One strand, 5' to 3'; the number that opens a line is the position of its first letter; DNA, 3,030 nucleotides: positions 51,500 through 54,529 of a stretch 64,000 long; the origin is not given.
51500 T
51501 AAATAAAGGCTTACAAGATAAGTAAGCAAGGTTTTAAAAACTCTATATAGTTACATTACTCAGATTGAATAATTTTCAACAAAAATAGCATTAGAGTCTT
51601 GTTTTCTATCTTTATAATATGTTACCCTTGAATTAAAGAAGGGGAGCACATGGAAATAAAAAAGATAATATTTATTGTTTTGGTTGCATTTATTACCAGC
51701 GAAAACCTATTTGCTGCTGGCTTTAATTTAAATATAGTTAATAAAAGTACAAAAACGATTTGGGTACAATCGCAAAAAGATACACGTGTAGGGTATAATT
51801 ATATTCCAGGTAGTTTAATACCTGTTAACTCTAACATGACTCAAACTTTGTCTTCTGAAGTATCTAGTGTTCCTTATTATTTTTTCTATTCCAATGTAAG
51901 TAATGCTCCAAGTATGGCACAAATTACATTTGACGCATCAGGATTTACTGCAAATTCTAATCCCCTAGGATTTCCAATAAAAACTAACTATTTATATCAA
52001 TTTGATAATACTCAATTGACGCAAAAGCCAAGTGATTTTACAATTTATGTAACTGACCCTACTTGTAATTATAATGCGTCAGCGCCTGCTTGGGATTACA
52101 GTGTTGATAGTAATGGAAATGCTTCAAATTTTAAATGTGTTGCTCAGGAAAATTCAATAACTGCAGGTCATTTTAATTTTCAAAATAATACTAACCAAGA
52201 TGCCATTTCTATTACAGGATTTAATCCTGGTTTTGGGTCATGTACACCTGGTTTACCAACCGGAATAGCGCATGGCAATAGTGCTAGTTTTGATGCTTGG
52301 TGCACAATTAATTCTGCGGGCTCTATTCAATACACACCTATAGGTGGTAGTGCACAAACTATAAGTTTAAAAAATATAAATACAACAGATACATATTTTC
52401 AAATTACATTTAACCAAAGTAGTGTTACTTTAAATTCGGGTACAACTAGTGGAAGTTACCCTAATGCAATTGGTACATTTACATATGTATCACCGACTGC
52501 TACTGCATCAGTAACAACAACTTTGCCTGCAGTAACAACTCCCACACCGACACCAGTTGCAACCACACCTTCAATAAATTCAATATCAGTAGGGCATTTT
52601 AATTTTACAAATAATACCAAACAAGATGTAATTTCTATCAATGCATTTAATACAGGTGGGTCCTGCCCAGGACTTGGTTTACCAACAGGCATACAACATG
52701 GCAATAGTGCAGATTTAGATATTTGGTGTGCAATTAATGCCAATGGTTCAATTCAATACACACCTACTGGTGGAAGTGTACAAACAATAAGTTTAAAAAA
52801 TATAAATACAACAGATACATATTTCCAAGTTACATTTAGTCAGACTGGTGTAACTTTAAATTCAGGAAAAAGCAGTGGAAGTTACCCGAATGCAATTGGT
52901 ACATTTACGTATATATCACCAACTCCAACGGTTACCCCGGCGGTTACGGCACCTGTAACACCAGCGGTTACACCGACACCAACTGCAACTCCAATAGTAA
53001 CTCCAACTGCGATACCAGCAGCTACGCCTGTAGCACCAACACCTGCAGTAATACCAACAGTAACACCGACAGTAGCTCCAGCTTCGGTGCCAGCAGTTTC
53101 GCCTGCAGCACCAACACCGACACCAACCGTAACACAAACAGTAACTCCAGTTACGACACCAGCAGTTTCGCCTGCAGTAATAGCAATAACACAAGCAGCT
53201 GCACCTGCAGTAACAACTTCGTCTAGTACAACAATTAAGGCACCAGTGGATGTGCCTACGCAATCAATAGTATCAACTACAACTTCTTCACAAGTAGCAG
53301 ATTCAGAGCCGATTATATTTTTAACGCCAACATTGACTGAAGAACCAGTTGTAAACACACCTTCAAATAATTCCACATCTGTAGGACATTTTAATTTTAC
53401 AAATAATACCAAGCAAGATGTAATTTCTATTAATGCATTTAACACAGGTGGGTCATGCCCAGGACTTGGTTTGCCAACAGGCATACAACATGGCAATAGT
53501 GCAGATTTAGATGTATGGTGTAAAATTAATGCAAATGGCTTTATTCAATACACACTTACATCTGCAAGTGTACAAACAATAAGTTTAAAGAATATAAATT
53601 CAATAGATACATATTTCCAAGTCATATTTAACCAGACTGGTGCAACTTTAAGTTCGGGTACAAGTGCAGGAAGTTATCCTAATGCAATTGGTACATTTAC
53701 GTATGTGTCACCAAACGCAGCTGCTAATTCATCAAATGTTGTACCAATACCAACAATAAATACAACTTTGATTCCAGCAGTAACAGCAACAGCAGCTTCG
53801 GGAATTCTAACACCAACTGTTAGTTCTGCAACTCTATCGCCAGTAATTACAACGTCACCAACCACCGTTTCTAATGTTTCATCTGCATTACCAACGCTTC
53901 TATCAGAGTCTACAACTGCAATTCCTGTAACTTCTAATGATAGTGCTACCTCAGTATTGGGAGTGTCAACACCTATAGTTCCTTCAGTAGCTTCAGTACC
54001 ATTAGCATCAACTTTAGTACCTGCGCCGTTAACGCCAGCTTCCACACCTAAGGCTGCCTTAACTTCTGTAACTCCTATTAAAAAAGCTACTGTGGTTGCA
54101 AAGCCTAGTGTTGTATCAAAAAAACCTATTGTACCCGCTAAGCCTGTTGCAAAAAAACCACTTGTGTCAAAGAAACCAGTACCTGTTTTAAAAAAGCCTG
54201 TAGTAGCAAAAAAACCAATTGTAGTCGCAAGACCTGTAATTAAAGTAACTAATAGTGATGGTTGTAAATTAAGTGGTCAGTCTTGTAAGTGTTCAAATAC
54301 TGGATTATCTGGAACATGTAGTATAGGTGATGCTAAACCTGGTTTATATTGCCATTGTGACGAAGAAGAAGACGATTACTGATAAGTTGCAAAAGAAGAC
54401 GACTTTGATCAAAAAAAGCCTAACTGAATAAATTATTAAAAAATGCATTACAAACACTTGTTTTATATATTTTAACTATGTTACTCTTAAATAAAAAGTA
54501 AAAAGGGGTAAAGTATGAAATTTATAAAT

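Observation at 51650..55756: Tandem paralogous giant secreted proteins built from an unrecognised, internally triplicated domain with PT linkers and a Lys/Pro tail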

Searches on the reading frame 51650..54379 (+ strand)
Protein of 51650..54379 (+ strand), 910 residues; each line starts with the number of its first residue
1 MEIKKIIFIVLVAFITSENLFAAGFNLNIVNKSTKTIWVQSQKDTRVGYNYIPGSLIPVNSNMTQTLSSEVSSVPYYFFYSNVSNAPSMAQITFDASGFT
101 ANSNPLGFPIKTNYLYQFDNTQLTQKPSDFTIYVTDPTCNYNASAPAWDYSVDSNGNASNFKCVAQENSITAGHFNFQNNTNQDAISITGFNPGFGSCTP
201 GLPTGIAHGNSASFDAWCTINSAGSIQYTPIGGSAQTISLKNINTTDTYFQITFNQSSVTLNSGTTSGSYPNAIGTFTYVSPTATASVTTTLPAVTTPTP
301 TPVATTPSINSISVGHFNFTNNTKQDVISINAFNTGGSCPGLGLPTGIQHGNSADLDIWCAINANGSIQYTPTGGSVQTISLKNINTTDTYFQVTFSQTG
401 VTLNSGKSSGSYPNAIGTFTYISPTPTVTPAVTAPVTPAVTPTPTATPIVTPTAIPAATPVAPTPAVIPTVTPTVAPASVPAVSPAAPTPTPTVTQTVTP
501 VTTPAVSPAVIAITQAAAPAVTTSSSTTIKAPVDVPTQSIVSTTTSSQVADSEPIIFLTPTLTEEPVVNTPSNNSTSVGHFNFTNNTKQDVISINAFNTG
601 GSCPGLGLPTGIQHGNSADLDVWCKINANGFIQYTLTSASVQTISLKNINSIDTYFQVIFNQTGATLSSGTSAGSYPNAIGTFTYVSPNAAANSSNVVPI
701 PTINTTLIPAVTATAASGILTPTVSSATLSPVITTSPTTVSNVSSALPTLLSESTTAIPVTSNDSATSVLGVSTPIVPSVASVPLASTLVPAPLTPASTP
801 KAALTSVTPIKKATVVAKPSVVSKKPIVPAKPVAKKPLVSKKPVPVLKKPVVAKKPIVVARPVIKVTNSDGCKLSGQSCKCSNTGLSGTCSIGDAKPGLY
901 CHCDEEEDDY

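Call 3: search_protein_families(library=pfam, proteins=[window:51650-54379:+], max_evalue=1)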
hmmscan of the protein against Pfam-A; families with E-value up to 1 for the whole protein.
window:51650-54379:+ (910 aa): 0 families

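Call 4: search_protein_families(library=ncbifam, proteins=[window:51650-54379:+], max_evalue=1)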
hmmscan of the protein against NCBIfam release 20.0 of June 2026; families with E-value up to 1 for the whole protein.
window:51650-54379:+ (910 aa): 0 families

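Call 16: list_cluster_members(proteins=[window:51650-54379:+, window:54515-55753:+])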
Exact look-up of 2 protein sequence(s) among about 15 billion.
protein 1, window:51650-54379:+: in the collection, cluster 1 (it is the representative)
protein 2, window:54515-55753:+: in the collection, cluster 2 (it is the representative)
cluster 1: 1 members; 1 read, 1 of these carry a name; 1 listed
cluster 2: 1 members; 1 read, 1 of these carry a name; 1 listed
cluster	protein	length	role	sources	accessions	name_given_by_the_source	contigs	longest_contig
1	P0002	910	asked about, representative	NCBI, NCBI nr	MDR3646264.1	MAG: hypothetical protein P4L22_01845 [Candidatus Babeliales bacterium] | hypothetical protein [Candidatus Babeliales bacterium]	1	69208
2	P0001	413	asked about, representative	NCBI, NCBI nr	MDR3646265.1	MAG: hypothetical protein P4L22_01850 [Candidatus Babeliales bacterium] | hypothetical protein [Candidatus Babeliales bacterium]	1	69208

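Call 70: search_protein_families(library=phrogs, proteins=[window:51650-54379:+], max_evalue=0.1)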
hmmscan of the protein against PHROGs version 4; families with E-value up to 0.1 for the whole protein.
window:51650-54379:+ (910 aa): 1 family
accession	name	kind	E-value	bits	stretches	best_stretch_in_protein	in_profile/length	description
phrog_34296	-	unknown function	0.0034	18.1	0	315-328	8-21/34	-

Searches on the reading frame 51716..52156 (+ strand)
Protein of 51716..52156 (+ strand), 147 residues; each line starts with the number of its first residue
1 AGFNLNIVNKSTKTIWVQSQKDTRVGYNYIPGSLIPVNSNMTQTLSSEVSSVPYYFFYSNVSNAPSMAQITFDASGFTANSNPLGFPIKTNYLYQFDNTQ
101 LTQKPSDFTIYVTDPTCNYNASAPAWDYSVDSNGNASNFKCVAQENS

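Call 44: search_solved_structures(query=A3, max_evalue=10, show_alignments=2)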
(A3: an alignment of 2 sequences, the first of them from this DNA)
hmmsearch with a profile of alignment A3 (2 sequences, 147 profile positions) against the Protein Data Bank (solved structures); distinct sequences matched with E-value up to 10: 4.
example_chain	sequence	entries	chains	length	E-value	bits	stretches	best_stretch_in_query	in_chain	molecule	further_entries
3g3a_A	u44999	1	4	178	0.37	13.9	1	65-103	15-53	Variable lymphocyte receptor VLRB.2D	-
3g39_A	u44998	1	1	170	0.51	13.4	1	66-103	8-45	Variable lymphocyte receptor VLRB.2D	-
6bxc_D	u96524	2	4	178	0.53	13.4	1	57-105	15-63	Variable Lymphocyte Receptor 9 (VLR9) | Variable lymphocyte receptor diversity region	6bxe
3g3b_A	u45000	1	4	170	0.6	13.2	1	66-103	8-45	variable lymphocyte receptor VLRB.2D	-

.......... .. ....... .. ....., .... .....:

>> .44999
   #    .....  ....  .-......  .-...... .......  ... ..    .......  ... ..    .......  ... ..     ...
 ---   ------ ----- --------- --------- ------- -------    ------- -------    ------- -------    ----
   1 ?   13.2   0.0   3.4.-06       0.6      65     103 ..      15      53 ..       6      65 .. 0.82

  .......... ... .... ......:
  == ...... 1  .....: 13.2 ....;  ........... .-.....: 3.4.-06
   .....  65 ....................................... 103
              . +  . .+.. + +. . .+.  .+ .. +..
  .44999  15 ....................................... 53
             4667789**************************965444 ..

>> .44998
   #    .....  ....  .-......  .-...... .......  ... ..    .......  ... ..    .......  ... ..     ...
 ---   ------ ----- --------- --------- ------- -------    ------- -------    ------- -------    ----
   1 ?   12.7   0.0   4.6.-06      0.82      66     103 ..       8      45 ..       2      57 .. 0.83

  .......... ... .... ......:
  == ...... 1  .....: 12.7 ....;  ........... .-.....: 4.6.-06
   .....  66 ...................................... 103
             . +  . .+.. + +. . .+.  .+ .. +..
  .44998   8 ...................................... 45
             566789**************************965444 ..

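Call 45: search_protein_families(library=pfam, proteins=[window:51716-52156:+], max_evalue=10)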
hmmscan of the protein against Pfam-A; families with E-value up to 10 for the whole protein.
seq(147 aa): 0 families

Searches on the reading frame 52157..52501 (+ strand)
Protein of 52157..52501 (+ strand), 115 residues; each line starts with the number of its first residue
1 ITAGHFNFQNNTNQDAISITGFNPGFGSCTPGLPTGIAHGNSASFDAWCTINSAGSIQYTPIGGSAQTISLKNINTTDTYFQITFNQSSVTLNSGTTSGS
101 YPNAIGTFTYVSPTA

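Call 15: search_solved_structures(query=A2, max_evalue=10)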
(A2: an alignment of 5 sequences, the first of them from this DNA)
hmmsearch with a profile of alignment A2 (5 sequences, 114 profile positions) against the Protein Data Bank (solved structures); distinct sequences matched with E-value up to 10: 1.
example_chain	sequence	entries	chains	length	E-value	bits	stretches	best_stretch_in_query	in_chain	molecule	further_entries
9ndy_E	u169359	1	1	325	1.2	12.6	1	39-106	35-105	Hub protein (gp020)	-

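Call 29: find_related_loci(query=A2, collection=metagenome_contigs, flank=10000)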
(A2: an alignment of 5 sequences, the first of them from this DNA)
Query A2 (115 aa) in metagenome_contigs; peptide patterns used: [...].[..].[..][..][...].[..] (x = any residue, [..] = any of these).
126 stretches matched a pattern, but none encodes a relative of the query by tblastn (E <= 1e-3).

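Call 30: find_related_loci(query=A2, collection=genome_contigs, flank=10000)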
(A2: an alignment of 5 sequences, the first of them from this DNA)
Query A2 (115 aa) in genome_contigs; peptide patterns used: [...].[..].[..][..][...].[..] (x = any residue, [..] = any of these).
77 stretches matched a pattern, but none encodes a relative of the query by tblastn (E <= 1e-3).

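Call 32: predict_structure(alignment_id=A2)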
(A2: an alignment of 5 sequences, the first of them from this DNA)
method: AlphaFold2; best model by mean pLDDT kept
length: 115 residues; sequences in the alignment: 5
mean_pLDDT: 93.7   pTM: 0.87
mean pLDDT of the five models: 93.7, 87.0, 86.7, 85.7, 46.0
residues with pLDDT >= 90: 96; 70-90: 18; 50-70: 1; < 50: 0
segments of 3 or more residues with pLDDT < 50: none
pLDDT, mean of each block of 10 residues (from residue 1): 93 94 90 95 95 95 94 91 97 96 96 81
secondary structure, 60 per line:
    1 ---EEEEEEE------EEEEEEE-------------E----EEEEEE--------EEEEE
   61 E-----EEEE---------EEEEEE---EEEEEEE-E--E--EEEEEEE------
elements in order: E4-10 E17-23 E42-47 E56-61 E67-70 E80-85 E89-95 E103-109

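Call 43: fold_search(model_id=the predicted structure, library=viral)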
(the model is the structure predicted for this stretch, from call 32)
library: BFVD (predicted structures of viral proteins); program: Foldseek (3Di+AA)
matches with E <= 10: 244; with E <= 0.001: 0
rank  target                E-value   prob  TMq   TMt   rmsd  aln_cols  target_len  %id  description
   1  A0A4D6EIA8            7.1e-03  1.00  0.37  0.27   9.9        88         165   12  Uncharacterized protein [Pandoravirus celtis]
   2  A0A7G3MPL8            1.0e-02  0.97  0.42  0.20  12.6       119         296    5  (no name in the UniProt tables at hand)
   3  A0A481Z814            1.2e-02  1.00  0.49  0.41   5.6       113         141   12  Uncharacterized protein [Pithovirus LCPAC302]
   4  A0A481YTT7            1.8e-02  0.98  0.45  0.41   6.7       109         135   12  Uncharacterized protein [Marseillevirus LCMAC102]
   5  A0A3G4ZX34            1.9e-02  1.00  0.58  0.38   5.0       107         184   18  Uncharacterized protein [Edafosvirus sp.]
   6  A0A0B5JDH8            3.1e-02  0.99  0.47  0.21   4.2       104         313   14  Uncharacterized protein [Pandoravirus inopinatum]
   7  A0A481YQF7            3.8e-02  0.94  0.39  0.33   7.9       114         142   16  Uncharacterized protein [Marseillevirus LCMAC101]
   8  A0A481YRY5            4.2e-02  0.75  0.35  0.17  11.4       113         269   17  Uncharacterized protein [Iridovirus LCIVAC01]
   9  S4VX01                9.1e-02  0.98  0.46  0.54   4.7        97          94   15  Uncharacterized protein [Pandoravirus dulcis]
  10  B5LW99                9.1e-02  0.51  0.34  0.13   8.7       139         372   16  Putative thaumatin/PR5-like protein [Feldmannia species virus]
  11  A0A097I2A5            1.0e-01  0.69  0.38  0.20   6.3       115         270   10  (no name in the UniProt tables at hand)
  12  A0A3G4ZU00            1.3e-01  0.97  0.56  0.27   5.0       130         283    9  Uncharacterized protein [Edafosvirus sp.]
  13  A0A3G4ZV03            1.3e-01  0.91  0.42  0.24   4.7        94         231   17  Uncharacterized protein [Edafosvirus sp.]
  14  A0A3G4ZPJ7            1.6e-01  0.35  0.33  0.12   9.2       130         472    8  Uncharacterized protein [Terrestrivirus sp.]
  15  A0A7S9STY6            1.9e-01  0.85  0.36  0.22   4.7        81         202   25  Uncharacterized protein [Virus NIOZ-UU157]
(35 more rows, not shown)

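Call 45: search_protein_families(library=pfam, proteins=[window:52157-52501:+], max_evalue=10)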
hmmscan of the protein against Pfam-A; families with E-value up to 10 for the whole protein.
seq(115 aa): 0 families

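Call 46: find_homologous_proteins(query=A2, max_evalue=1)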
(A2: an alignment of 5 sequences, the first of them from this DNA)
Query A2 (5 sequences): 884 candidates shared short words with the query, none scored E <= 1.

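Call 66: find_related_loci(query=A2, collection=viral_contigs, flank=5000)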
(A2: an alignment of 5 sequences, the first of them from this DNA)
Query A2 (115 aa) in viral_contigs; peptide patterns used: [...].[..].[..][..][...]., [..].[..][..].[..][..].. (x = any residue, [..] = any of these).
121 stretches matched a pattern, but none encodes a relative of the query by tblastn (E <= 1e-3).

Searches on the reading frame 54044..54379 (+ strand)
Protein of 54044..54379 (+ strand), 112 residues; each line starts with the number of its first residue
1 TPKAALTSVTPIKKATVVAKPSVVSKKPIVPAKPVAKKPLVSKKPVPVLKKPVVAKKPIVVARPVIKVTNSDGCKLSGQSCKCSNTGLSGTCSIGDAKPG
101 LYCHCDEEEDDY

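Call 45: search_protein_families(library=pfam, proteins=[window:54044-54379:+], max_evalue=10)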
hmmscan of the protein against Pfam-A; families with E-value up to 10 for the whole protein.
seq(112 aa): 1 family
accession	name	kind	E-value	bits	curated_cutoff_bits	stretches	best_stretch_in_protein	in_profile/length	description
PF06131.16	DUF963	-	0.029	14.2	21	1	7-26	14-33/36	Schizosaccharomyces pombe repeat of unknown function (DUF963)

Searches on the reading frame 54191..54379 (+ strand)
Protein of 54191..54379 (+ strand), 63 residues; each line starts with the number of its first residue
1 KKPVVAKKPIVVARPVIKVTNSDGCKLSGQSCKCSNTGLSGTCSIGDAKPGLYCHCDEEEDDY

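Call 52: find_homologous_proteins(query=window:54191-54379:+, max_evalue=1)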
Query seq(63 aa): no candidate shares three 5-residue words with the query. No homologue found.

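Call 59: search_solved_structures(query=window:54191-54379:+, max_evalue=10)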
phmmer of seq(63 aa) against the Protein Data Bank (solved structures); distinct sequences matched with E-value up to 10: 0.
